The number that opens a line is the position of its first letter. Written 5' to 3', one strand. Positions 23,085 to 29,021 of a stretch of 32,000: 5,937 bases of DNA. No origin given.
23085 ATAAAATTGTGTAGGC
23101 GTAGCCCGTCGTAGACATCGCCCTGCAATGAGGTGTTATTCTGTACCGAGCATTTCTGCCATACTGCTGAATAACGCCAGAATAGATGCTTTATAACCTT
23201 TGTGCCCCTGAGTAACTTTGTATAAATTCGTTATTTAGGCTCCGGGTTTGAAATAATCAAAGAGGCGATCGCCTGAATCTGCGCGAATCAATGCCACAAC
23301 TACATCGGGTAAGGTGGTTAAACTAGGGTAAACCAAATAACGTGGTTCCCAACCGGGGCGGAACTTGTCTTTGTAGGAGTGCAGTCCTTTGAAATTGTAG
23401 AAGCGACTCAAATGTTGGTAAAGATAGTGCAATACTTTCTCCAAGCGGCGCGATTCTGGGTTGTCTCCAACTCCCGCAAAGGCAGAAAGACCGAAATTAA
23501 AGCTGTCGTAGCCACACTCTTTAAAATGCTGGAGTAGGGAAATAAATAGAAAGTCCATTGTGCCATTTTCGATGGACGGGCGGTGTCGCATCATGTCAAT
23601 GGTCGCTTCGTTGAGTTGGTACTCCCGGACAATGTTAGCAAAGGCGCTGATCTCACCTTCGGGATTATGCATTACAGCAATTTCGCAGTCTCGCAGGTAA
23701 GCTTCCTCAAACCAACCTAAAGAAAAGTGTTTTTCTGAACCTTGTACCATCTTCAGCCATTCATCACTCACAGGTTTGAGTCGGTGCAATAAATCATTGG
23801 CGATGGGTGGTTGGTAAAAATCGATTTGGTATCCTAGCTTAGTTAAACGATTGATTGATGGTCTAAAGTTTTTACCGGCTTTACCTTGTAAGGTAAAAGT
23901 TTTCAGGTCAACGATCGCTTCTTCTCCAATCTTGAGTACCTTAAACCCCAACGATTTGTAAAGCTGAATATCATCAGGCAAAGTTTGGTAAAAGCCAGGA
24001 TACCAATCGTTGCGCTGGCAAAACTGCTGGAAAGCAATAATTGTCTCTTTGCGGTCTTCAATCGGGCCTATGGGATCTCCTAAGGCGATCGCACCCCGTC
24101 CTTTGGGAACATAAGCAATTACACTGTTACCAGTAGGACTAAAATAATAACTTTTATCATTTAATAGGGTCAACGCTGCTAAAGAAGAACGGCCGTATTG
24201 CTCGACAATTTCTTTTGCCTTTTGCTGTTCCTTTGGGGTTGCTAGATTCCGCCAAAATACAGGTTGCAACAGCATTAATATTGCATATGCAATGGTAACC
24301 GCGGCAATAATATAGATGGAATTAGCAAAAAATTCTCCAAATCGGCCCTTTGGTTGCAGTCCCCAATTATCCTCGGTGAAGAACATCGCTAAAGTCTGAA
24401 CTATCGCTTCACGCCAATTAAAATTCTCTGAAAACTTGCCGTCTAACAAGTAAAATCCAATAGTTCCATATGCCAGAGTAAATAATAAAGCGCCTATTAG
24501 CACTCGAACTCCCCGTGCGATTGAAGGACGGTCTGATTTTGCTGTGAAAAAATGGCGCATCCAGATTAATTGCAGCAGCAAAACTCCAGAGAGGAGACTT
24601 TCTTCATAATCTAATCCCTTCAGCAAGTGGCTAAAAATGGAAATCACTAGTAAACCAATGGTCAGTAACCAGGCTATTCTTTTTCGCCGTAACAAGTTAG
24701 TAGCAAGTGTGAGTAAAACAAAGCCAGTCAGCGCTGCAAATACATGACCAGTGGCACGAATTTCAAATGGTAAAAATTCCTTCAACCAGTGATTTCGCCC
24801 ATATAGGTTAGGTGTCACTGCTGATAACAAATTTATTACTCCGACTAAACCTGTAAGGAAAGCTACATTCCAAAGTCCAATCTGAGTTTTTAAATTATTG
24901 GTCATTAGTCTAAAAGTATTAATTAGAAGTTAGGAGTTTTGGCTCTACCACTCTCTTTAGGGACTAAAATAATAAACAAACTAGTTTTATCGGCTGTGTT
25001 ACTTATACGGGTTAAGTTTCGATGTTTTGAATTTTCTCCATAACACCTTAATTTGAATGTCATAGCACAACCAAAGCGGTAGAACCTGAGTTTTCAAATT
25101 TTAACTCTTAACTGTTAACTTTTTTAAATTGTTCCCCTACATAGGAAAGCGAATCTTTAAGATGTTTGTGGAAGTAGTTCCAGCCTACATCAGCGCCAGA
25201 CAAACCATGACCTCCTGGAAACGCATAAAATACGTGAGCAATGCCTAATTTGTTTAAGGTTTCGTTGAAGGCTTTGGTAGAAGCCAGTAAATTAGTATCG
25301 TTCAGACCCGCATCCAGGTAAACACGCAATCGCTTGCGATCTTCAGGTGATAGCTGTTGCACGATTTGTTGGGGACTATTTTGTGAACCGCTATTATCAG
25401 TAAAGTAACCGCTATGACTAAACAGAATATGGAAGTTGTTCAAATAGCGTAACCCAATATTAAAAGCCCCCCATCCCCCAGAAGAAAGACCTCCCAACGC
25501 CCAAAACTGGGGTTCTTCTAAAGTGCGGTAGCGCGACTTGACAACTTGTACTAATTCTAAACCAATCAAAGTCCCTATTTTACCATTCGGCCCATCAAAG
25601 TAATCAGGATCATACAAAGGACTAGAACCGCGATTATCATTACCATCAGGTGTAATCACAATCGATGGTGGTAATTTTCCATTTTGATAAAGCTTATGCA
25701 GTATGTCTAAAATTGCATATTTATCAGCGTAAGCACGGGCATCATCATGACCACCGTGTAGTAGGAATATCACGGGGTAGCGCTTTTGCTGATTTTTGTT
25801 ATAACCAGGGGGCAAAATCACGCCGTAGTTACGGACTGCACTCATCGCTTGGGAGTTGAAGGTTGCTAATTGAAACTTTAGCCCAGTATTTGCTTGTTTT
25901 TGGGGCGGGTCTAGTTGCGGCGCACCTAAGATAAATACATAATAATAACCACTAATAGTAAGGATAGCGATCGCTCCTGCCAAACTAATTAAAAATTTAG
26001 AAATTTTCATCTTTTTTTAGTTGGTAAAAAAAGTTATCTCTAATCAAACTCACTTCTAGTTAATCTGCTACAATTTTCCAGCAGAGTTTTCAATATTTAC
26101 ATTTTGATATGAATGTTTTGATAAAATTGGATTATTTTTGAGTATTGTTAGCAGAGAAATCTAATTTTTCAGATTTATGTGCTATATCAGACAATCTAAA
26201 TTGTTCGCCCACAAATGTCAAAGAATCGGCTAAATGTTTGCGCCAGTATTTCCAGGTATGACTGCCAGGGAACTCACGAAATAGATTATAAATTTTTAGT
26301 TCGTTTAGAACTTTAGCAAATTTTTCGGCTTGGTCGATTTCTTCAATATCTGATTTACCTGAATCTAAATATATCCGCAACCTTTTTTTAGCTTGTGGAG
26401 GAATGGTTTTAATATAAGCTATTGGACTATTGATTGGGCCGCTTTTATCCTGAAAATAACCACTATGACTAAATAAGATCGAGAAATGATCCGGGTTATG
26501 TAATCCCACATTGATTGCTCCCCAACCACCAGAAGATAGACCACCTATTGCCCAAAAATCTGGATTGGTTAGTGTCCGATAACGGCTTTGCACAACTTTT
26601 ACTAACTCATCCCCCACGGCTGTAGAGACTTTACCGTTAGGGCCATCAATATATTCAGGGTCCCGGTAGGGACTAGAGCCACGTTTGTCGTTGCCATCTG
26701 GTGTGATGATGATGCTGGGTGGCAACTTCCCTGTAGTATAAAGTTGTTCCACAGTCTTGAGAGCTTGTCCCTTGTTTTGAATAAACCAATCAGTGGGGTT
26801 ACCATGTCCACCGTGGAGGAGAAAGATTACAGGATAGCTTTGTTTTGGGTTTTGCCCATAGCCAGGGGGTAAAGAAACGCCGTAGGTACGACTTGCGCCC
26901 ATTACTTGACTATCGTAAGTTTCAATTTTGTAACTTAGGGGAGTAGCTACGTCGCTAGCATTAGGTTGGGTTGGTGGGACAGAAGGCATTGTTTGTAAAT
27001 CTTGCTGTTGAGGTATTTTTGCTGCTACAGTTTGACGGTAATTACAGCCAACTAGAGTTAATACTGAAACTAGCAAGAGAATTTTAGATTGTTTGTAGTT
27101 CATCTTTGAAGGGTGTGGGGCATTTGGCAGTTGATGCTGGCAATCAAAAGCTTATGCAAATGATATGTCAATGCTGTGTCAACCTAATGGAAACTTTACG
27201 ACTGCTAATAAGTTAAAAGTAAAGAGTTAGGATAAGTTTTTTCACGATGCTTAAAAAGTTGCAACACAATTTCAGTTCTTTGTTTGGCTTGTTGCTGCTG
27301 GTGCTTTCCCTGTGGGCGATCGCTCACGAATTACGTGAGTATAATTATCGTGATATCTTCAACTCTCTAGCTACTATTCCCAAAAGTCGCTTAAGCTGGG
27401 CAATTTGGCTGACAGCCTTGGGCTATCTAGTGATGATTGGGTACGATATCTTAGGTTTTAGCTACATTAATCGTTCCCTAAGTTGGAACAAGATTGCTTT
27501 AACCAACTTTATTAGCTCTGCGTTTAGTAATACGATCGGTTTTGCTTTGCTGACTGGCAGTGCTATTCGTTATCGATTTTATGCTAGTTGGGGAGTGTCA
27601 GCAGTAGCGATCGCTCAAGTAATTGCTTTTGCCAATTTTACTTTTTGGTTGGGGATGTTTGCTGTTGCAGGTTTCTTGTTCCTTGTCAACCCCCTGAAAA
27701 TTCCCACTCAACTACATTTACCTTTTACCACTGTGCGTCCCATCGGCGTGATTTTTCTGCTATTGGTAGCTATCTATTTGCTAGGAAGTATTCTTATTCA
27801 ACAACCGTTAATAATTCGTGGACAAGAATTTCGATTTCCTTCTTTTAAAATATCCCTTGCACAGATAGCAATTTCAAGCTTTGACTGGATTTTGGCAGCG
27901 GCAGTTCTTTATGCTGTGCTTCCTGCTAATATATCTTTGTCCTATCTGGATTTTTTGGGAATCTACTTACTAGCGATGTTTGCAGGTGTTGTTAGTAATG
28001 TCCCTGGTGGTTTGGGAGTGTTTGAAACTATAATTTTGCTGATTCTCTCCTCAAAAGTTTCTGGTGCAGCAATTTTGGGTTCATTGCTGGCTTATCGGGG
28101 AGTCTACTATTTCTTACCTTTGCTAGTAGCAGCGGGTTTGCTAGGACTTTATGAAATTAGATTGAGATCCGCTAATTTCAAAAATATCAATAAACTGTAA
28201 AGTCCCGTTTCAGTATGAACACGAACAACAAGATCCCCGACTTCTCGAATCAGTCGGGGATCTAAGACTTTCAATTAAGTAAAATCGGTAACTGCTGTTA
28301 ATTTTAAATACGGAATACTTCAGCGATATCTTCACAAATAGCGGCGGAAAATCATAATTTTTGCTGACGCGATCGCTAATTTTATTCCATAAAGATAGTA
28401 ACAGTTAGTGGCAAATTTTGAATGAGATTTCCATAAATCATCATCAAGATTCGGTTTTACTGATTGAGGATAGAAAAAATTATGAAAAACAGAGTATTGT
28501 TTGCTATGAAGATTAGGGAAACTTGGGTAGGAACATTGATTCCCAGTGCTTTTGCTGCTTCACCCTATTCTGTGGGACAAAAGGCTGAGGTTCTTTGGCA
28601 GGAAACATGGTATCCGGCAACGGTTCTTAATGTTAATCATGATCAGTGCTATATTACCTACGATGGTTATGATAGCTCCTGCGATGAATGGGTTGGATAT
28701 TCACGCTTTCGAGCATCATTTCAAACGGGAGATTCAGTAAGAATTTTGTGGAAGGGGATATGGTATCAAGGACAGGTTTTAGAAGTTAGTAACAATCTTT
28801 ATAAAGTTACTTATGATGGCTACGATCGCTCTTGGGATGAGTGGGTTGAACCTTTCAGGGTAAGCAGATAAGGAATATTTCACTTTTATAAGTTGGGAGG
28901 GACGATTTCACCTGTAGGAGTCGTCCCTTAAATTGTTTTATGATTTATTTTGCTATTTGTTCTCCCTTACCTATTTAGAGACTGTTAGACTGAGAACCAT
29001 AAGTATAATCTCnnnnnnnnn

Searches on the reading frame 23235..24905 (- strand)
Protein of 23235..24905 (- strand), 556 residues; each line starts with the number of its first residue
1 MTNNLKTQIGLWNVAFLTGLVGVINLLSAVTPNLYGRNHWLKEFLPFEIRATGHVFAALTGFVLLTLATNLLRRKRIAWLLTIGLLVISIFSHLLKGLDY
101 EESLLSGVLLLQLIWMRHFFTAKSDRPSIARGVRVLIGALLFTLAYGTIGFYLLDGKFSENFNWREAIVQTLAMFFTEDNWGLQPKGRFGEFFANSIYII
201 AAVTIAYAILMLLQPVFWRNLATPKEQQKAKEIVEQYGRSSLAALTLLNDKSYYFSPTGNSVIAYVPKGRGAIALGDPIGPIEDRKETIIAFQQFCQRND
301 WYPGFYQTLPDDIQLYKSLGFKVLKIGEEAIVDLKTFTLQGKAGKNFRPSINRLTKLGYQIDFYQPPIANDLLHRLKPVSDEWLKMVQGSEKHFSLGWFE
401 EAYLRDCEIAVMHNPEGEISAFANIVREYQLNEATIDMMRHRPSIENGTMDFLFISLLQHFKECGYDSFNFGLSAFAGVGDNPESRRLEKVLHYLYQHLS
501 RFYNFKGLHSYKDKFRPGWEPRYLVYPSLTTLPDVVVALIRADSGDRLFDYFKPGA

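Call 45: search_protein_families(library=pfam, proteins=[window:23235-24905:-], max_evalue=0.00001)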
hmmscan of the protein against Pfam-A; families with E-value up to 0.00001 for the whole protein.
window:23235-24905:- (556 aa): 2 families
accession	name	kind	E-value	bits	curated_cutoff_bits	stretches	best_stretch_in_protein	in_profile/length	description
PF09924.15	LPG_synthase_C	-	2.9e-87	293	27.5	1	232-526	2-298/298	Phosphatidylglycerol lysyltransferase, C-terminal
PF16995.10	tRNA-synt_2_TM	-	4.5e-07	30.3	26.8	1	17-179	12-186/215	Transmembrane region of lysyl-tRNA synthetase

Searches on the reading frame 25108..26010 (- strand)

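Call 45: search_protein_families(library=pfam, proteins=[window:25108-26010:-], max_evalue=0.00001)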
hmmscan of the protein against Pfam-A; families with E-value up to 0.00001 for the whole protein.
window:25108-26010:- (300 aa): 1 family
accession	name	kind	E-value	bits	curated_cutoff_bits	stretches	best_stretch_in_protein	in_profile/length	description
PF00756.26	Esterase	-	2.5e-18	67.2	22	1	53-283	1-243/251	Putative esterase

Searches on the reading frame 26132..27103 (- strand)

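Call 45: search_protein_families(library=pfam, proteins=[window:26132-27103:-], max_evalue=0.00001)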
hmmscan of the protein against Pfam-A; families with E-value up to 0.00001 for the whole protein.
window:26132-27103:- (323 aa): 1 family
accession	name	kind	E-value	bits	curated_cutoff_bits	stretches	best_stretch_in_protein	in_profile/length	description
PF00756.26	Esterase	-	1.7e-28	100.5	22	1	65-295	1-248/251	Putative esterase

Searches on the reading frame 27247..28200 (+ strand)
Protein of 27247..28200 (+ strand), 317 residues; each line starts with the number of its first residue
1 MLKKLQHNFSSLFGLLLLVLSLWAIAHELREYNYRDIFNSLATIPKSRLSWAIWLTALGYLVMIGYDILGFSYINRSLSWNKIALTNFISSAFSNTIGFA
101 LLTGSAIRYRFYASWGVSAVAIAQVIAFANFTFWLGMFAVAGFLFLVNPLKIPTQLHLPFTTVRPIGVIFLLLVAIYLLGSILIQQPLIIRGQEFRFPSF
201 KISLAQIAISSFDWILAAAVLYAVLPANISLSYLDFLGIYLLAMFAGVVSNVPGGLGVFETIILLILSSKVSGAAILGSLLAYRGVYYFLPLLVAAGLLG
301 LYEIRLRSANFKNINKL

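Call 45: search_protein_families(library=pfam, proteins=[window:27247-28200:+], max_evalue=0.00001)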
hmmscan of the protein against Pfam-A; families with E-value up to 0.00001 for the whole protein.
window:27247-28200:+ (317 aa): 1 family
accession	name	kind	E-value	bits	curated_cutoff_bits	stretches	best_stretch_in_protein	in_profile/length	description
PF03706.18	LPG_synthase_TM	-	2.5e-13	50.6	33.4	1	13-294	3-301/302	Lysylphosphatidylglycerol synthase TM region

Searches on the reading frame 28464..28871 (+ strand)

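Call 45: search_protein_families(library=pfam, proteins=[window:28464-28871:+], max_evalue=0.00001)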
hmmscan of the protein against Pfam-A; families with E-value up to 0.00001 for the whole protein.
window:28464-28871:+ (135 aa): 3 families
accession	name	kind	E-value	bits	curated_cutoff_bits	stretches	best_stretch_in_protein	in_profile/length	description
PF05641.18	Agenet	-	5.5e-10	40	27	0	38-83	1-57/61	Agenet domain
PF11717.14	Tudor-knot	-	2.6e-08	34.1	20.8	0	37-81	3-52/55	RNA binding activity-knot of a chromodomain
PF23327.1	Chromo_MORC2_6th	-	2.5e-06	27.6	27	0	87-129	4-51/63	ATPase MORC2, chromo domain-like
